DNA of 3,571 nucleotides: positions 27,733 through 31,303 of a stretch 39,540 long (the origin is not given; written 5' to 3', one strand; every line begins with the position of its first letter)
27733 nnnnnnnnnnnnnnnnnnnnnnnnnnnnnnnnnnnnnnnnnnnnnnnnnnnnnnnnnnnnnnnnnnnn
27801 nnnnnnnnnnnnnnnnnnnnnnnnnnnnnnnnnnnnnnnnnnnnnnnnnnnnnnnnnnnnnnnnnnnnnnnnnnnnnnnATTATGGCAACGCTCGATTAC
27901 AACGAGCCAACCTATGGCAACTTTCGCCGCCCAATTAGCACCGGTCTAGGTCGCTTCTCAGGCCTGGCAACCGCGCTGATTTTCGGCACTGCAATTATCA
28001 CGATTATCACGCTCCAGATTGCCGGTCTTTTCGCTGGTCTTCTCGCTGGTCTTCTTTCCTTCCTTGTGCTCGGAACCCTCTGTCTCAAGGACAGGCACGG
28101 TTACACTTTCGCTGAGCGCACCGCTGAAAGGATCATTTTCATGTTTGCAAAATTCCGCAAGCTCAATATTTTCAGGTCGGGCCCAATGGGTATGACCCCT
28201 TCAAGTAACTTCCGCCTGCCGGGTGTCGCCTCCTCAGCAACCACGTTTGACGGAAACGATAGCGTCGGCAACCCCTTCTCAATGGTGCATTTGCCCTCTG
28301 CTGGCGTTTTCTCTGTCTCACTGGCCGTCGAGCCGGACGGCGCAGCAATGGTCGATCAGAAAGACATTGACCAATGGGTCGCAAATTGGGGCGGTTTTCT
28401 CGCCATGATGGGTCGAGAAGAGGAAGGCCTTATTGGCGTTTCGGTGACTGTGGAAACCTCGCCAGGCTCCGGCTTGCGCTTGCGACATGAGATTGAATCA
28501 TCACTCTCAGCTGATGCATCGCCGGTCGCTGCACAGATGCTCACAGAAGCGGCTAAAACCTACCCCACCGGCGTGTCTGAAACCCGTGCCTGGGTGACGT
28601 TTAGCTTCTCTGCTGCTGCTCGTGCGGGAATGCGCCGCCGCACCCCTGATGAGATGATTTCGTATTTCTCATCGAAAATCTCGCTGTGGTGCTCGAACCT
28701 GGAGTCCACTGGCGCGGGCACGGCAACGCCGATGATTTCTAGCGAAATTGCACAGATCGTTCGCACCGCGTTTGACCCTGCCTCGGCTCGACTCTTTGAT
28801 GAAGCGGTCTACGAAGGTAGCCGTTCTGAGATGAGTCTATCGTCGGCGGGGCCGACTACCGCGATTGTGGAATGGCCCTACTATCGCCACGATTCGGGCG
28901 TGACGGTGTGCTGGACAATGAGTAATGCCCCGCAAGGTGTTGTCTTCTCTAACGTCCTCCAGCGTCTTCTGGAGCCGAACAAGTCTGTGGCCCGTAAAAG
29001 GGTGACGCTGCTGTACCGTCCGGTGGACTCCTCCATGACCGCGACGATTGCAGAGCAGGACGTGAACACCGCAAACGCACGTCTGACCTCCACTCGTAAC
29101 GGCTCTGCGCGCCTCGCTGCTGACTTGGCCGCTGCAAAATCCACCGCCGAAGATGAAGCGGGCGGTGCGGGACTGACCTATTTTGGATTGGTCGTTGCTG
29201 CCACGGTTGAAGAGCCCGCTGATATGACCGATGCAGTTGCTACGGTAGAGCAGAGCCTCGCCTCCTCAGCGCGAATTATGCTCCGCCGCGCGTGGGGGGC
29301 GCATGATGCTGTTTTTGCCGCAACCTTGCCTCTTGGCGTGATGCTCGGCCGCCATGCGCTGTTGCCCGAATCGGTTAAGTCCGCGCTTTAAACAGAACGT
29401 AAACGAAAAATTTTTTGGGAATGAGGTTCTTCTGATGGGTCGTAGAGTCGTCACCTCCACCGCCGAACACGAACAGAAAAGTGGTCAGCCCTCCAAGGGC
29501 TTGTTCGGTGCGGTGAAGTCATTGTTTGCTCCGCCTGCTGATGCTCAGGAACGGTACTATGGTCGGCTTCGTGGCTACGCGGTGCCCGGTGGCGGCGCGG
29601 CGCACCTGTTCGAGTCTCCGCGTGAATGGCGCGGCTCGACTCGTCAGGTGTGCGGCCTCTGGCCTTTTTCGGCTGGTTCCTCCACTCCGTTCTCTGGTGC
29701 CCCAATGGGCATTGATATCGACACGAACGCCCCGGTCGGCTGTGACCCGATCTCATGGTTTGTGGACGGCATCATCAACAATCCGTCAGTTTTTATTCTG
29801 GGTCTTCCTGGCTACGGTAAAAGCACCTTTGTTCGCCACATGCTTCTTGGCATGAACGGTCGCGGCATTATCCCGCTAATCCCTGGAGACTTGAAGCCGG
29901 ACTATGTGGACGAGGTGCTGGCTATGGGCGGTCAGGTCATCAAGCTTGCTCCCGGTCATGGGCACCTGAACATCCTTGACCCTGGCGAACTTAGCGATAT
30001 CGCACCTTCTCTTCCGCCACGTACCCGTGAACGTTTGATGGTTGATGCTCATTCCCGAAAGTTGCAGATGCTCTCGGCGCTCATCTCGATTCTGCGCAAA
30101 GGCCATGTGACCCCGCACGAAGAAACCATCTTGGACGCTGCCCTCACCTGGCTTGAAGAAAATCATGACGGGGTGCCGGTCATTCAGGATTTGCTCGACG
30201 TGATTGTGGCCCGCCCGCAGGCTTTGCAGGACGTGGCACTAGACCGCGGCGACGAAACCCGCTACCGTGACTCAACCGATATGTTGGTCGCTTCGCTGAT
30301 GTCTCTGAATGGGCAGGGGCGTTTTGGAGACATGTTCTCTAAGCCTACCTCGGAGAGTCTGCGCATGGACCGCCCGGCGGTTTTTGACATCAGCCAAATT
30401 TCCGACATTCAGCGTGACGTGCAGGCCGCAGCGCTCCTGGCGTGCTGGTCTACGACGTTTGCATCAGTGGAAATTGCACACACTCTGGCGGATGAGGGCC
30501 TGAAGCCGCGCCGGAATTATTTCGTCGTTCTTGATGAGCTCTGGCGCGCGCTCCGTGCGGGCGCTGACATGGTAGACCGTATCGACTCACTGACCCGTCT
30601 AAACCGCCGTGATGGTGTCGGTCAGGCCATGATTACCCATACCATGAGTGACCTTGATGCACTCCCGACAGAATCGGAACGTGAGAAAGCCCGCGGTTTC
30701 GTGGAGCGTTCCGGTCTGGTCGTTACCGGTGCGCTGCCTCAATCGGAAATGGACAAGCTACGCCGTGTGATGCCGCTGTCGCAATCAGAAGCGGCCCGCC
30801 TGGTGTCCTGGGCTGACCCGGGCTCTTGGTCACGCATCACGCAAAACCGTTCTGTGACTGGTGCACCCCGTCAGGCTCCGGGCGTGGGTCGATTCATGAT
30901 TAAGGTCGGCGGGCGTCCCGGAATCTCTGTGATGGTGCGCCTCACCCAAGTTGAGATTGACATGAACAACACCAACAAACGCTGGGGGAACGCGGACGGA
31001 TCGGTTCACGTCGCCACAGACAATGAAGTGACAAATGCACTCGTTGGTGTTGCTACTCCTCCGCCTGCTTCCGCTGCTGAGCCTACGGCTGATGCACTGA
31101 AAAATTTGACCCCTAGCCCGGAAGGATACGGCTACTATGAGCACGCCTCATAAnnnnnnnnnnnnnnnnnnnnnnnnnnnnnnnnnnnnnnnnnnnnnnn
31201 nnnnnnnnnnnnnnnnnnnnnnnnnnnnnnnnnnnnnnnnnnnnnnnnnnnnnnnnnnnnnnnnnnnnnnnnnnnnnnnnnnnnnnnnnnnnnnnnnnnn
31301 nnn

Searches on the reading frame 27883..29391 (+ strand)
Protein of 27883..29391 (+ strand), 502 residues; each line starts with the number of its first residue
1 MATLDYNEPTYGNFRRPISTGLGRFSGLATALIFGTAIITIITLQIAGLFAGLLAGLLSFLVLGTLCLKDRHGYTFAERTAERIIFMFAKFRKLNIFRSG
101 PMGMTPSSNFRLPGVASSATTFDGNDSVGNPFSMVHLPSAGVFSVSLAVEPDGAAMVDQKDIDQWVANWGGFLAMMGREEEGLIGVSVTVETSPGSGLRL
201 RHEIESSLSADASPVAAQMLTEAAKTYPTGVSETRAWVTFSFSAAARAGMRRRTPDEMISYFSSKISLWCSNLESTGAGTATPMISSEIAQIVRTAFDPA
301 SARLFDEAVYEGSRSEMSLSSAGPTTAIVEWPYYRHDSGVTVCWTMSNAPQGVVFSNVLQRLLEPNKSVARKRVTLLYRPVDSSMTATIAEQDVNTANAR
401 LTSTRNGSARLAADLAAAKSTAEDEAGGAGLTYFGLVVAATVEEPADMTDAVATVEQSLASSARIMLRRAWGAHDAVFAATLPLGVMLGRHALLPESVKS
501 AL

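Call 7: search_protein_families(library=pfam, proteins=[window:27883-29391:+], max_evalue=0.001)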
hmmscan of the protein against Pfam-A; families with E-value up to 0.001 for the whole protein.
window:27883-29391:+ (502 aa): 0 families

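Call 63: search_protein_families(library=ncbifam, proteins=[window:27883-29391:+], max_evalue=0.01)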
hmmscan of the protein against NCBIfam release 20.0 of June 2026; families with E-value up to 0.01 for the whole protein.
window:27883-29391:+ (502 aa): 1 family
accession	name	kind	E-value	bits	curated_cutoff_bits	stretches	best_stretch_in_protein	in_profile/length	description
NF042935.1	SCO6880_fam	subfamily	6.2e-136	454.1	60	1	10-486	2-477/477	SCO6880 family protein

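Call 66: search_dna_similar(query=window:27883-29388:+, collection=plasmids, mode=protein, max_evalue=1e-10, max_rows=15)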
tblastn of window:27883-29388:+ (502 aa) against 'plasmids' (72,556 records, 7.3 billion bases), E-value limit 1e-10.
Records with a match: 450; places in all: 459; records where one place covers at least 80% of the query: 340.
Best place of each record, by identity: <60% 450.
By first word of the organism name: Streptomyces 93; Rhodococcus 91; Arthrobacter 51; Prescottella 30; Clavibacter 21; Gordonia 20; Paenarthrobacter 19; Nocardia 16; Curtobacterium 15; Corynebacterium 10; and 40 more.
By predicted mobility (MOB-suite, as given by PLSDB): non-mobilizable 182; conjugative 148; mobilizable 120.
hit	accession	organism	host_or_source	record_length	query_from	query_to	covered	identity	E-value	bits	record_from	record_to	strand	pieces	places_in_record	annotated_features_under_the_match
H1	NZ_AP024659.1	Arthrobacter sp. NicSoilB11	-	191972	6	502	99%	47.7%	1e-132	431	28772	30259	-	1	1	SCO6880 family protein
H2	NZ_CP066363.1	Pseudarthrobacter defluvii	cell culture,sediment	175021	6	502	99%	47.5%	5e-132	429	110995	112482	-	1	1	SCO6880 family protein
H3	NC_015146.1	Pseudarthrobacter phenanthrenivorans Sphe3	creosote-polluted soil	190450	6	502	99%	47.1%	5e-130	424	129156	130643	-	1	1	SCO6880 family protein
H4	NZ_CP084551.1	Arthrobacter sp. FW306-07-I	isolate,terrestrial sediment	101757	6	502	99%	46.9%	3e-130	424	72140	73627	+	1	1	SCO6880 family protein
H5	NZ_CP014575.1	Paenarthrobacter ureafaciens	cell culture,Soil cores containing the ...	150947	6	502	99%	46.9%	1e-129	422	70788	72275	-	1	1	SCO6880 family protein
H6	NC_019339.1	Arthrobacter sp. J3.49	heavy aromatic hydrocarbon contaminated ...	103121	6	502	99%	46.9%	6e-125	409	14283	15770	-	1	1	SCO6880 family protein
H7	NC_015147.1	Pseudarthrobacter phenanthrenivorans Sphe3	creosote-polluted soil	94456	6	502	99%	46.9%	2e-124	407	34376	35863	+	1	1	SCO6880 family protein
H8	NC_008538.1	Arthrobacter sp. FB24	-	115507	6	502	99%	46.9%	2e-124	407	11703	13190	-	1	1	SCO6880 family protein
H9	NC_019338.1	Arthrobacter sp. J3.37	heavy aromatic hydrocarbon contaminated ...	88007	6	502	99%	46.7%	4e-129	421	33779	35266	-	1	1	SCO6880 family protein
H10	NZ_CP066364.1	Pseudarthrobacter defluvii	cell culture,sediment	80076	6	502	99%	46.7%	1e-128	420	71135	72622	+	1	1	SCO6880 family protein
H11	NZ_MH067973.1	Arthrobacter sp.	-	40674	6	502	99%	46.5%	2e-129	422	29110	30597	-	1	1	SCO6880 family protein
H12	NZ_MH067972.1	Arthrobacter sp.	-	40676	6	502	99%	46.5%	2e-129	422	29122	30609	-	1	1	SCO6880 family protein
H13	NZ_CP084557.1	Arthrobacter sp. FW306-05-C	isolate,terrestrial sediment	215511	6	502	99%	46.5%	3e-129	421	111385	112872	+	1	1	SCO6880 family protein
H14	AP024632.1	Arthrobacter sp. NtRootA2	Nicotiana tabacum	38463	6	502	99%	46.5%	4e-129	421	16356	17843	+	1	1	hypothetical protein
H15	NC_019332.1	Arthrobacter sp. J3.53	heavy aromatic hydrocarbon contaminated ...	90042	6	502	99%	46.5%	5e-129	421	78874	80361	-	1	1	SCO6880 family protein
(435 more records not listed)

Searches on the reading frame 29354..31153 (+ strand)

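Call 7: search_protein_families(library=pfam, proteins=[window:29354-31153:+], max_evalue=0.001)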
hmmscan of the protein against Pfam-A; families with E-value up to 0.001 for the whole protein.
window:29354-31153:+ (599 aa): 0 families

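Call 63: search_protein_families(library=ncbifam, proteins=[window:29354-31153:+], max_evalue=0.01)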
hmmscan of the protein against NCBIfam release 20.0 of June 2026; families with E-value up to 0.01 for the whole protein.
window:29354-31153:+ (599 aa): 3 families
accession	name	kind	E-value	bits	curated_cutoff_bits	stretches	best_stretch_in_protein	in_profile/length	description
NF045971.1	conju_CD1110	equivalog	4.5e-07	28.5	325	1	142-290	414-558/752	VirB4-like conjugal transfer ATPase, CD1110 family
NF045975.1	VirB4_plasma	equivalog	1.5e-05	23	590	1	103-206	478-578/894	Mbov_0397 family ICE element conjugal transfer ATPase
TIGR02746.1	TraC-F-type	equivalog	0.0003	18.8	567.05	1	146-438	433-692/800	type IV secretion system protein TraC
